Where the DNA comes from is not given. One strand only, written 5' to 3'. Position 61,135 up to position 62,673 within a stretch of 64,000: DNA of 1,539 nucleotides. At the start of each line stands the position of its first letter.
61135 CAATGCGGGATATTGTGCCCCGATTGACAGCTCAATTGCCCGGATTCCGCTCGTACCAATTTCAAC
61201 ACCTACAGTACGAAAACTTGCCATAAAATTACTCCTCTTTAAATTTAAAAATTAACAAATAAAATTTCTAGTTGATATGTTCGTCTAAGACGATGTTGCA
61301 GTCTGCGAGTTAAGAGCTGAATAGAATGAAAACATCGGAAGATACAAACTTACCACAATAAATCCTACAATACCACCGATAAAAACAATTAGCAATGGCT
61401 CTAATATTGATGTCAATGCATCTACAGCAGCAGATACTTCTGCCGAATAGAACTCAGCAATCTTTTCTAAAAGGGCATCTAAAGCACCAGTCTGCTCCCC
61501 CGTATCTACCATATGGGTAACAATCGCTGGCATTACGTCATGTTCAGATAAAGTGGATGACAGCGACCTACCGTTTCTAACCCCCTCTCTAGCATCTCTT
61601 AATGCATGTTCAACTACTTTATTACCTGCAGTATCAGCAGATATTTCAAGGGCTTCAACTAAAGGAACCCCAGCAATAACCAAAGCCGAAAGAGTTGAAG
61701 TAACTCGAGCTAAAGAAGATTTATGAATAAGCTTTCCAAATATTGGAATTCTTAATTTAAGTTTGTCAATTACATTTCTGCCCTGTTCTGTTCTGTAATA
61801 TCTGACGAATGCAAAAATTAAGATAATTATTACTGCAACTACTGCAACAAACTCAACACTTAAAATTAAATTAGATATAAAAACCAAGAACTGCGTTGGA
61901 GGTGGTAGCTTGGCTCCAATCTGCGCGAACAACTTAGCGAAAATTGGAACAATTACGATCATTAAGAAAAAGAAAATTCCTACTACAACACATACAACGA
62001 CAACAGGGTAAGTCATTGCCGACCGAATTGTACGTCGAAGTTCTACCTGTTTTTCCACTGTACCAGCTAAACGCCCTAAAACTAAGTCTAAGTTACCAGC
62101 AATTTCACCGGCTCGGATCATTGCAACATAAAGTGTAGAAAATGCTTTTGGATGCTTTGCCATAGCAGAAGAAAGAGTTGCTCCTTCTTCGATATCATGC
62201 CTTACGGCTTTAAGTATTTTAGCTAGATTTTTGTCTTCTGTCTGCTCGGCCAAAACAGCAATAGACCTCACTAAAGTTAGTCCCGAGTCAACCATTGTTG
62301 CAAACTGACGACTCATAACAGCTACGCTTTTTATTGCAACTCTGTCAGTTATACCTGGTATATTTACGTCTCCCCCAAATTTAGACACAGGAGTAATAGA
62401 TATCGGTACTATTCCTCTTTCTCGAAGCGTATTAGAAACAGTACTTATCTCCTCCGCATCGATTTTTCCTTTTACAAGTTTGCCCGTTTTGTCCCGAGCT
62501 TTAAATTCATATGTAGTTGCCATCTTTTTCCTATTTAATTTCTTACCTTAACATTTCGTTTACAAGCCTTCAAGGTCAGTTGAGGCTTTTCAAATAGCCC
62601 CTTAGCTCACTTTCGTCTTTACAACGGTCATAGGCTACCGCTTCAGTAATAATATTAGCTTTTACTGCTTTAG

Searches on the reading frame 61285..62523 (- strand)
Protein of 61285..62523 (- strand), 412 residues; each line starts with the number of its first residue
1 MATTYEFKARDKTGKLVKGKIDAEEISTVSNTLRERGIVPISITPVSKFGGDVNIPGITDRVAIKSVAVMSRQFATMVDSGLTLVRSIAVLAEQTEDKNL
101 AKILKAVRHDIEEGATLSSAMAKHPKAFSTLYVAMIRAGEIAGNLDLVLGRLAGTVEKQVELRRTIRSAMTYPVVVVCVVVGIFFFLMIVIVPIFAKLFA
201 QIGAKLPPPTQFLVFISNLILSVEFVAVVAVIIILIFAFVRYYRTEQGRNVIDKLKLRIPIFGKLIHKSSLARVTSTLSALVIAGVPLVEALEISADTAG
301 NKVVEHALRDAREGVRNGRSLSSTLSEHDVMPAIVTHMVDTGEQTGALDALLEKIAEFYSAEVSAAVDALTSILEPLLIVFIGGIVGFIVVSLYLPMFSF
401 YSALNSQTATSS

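Call 31: find_encoding_contigs(protein=window:61285-62523:-, flank=10000, max_places=4)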
Protein window:61285-62523:- (412 aa): 15 contigs read that carry it; 4 places shown.
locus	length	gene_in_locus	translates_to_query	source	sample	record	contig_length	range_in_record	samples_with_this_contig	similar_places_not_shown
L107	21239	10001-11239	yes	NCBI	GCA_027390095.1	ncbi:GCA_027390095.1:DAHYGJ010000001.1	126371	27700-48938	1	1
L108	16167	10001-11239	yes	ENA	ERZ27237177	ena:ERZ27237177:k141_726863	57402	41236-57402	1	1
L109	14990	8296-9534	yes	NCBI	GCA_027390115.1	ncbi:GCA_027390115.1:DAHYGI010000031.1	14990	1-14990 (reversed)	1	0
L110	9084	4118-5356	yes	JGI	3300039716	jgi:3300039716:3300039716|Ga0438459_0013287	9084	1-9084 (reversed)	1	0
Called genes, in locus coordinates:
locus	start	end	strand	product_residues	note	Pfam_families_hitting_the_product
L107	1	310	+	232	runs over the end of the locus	PF00440:TetR_N (faint)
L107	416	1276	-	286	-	PF11716:MDMPI_N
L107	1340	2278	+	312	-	PF00005:ABC_tran, PF13304:AAA_21 (weak)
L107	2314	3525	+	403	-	PF12679:ABC2_membrane_2, PF12698:ABC2_membrane_3, PF01061:ABC2_membrane, PF12730:ABC2_membrane_4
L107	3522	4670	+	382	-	PF12698:ABC2_membrane_3, PF01061:ABC2_membrane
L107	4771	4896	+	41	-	-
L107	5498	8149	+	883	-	PF05157:MshEN, PF00437:T2SSE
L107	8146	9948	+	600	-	PF05157:MshEN (weak), PF00437:T2SSE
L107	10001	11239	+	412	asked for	PF28597:T2SSF_N, PF00482:T2SSF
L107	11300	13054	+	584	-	PF11104:PilM_2, PF25216:Volactin (faint), PF14450:FtsA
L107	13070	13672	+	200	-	-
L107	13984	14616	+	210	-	PF07963:N_methyl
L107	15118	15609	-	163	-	PF04461:YajQ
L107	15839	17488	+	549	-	PF26314:MptA_B_family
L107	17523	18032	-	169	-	PF13302:Acetyltransf_3 (weak), PF13420:Acetyltransf_4, PF00583:Acetyltransf_1, PF13508:Acetyltransf_7, PF13673:Acetyltransf_10 (weak), PF08445:FR47 (weak)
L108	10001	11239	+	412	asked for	PF28597:T2SSF_N, PF00482:T2SSF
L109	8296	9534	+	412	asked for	PF28597:T2SSF_N, PF00482:T2SSF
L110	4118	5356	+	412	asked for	PF28597:T2SSF_N, PF00482:T2SSF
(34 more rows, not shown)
